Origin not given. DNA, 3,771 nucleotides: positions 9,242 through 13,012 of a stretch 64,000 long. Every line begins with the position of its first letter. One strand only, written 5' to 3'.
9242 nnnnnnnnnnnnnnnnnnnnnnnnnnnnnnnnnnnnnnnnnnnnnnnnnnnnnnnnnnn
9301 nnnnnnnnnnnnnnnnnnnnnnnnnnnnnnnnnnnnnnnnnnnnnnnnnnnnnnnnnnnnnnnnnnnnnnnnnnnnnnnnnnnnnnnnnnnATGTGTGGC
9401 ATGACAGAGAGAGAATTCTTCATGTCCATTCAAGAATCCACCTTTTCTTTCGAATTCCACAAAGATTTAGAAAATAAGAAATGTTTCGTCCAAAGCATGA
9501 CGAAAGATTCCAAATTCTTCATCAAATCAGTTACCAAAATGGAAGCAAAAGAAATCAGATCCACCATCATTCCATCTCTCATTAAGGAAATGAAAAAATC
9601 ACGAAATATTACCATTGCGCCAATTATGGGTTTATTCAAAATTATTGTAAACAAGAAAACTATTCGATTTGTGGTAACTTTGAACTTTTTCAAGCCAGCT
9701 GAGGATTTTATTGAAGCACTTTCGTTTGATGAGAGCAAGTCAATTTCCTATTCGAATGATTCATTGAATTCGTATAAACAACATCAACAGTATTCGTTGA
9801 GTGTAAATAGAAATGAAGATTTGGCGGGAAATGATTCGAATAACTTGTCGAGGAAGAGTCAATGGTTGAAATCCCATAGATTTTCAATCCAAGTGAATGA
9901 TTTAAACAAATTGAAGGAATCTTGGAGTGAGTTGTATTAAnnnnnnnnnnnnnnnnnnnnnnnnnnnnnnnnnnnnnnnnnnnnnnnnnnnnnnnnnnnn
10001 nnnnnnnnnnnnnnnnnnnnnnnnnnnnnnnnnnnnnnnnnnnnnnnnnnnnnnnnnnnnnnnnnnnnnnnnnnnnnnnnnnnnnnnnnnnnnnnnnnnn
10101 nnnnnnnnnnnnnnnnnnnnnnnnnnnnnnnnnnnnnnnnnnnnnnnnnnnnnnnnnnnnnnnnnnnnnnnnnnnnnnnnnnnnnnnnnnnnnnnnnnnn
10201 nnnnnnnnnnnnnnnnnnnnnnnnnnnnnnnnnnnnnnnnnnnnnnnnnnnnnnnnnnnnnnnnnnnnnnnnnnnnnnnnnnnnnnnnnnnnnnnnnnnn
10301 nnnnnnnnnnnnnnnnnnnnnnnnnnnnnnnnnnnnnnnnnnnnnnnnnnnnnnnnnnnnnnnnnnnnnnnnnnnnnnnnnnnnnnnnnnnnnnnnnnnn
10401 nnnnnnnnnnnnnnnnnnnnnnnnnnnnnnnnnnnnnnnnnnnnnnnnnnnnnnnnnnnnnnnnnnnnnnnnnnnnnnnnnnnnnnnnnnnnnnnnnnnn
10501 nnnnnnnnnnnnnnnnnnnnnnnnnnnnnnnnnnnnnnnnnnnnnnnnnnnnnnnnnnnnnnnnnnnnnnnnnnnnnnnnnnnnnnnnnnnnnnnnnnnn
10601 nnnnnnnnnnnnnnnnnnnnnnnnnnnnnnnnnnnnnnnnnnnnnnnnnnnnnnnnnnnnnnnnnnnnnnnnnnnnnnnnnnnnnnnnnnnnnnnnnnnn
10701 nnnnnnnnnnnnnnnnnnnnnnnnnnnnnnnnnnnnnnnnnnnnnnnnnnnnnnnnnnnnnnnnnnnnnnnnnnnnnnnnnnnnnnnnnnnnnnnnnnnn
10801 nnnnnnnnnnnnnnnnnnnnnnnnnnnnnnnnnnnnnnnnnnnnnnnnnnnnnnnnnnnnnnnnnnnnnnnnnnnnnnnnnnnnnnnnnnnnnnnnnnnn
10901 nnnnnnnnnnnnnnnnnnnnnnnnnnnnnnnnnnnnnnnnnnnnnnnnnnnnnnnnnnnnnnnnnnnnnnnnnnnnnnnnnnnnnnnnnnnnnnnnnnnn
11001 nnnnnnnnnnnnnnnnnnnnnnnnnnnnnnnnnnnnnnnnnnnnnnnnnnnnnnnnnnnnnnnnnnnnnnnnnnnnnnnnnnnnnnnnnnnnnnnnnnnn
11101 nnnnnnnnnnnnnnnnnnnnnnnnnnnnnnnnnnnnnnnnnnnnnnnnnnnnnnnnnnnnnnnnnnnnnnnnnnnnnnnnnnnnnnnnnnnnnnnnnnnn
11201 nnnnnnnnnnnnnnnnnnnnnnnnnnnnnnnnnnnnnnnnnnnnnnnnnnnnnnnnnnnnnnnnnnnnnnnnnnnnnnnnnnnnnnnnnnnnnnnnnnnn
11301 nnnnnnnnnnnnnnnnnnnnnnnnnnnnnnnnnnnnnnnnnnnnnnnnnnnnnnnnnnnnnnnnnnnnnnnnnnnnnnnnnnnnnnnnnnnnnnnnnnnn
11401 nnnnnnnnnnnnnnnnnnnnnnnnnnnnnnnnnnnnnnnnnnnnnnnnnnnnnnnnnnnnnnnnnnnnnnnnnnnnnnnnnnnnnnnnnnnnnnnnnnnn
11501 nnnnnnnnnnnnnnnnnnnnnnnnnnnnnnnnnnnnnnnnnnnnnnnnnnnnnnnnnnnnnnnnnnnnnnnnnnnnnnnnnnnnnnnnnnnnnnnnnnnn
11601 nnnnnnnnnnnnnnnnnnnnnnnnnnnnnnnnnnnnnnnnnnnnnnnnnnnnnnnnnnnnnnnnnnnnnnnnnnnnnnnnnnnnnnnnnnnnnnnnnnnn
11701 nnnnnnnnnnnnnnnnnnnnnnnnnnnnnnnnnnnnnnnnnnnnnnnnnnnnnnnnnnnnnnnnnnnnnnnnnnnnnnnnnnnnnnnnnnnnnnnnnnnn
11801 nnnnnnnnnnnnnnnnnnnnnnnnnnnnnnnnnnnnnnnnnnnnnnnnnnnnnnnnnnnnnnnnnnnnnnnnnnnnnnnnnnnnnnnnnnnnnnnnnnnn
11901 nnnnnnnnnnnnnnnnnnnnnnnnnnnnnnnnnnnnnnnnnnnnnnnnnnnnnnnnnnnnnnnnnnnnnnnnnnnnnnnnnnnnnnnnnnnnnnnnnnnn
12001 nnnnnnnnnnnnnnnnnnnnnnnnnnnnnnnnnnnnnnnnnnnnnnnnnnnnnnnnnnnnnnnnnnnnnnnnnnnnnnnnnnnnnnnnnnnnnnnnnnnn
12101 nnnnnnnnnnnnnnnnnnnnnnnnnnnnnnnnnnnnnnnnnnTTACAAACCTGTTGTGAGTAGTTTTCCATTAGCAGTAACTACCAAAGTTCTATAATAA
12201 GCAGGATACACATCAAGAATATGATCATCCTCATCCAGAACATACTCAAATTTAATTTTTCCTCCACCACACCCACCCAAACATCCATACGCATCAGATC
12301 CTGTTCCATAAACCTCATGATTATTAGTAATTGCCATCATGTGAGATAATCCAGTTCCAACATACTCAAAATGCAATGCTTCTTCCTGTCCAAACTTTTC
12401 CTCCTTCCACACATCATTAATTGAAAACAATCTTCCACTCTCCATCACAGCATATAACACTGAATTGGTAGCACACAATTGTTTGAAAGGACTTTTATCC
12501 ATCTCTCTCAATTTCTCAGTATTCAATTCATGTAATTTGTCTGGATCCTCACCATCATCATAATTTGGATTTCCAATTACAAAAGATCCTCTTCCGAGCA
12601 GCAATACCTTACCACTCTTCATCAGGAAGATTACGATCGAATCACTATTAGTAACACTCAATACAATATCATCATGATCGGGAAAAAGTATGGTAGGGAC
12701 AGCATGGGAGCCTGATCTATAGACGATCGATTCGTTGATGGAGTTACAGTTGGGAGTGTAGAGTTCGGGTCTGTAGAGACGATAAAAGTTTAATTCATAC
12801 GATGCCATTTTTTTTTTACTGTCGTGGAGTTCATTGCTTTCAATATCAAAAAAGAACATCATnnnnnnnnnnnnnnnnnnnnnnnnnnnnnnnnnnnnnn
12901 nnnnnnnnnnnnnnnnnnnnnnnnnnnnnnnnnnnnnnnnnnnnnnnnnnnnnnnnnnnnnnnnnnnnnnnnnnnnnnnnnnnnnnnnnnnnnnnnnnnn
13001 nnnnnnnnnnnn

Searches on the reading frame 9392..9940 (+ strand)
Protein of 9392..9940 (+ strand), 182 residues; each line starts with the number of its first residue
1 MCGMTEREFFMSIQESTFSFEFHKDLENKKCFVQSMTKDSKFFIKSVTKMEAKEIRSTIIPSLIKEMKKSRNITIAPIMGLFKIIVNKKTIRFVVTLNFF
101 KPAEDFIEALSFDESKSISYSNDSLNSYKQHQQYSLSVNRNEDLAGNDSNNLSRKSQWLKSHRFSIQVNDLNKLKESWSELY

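Call 5: search_protein_families(library=pfam, proteins=[window:9392-9940:+], max_evalue=0.1)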
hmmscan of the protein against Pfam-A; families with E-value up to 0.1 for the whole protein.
window:9392-9940:+ (182 aa): 1 family
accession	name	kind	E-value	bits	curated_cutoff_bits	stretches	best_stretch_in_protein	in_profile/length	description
PF01504.24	PIP5K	-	3.8e-10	39.9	27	1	36-105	22-91/288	Phosphatidylinositol-4-phosphate 5-Kinase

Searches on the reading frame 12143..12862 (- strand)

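Call 5: search_protein_families(library=pfam, proteins=[window:12143-12862:-], max_evalue=0.1)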
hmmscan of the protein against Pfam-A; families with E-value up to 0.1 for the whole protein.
window:12143-12862:- (239 aa): 2 families
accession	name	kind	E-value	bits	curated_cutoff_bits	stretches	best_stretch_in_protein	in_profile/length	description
PF25390.1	WD40_RLD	-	4.1e-12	46.5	150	1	61-238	86-271/363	RCC1-like domain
PF13540.12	RCC1_2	-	5.3e-07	29.7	22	1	168-194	4-30/30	Regulator of chromosome condensation (RCC1) repeat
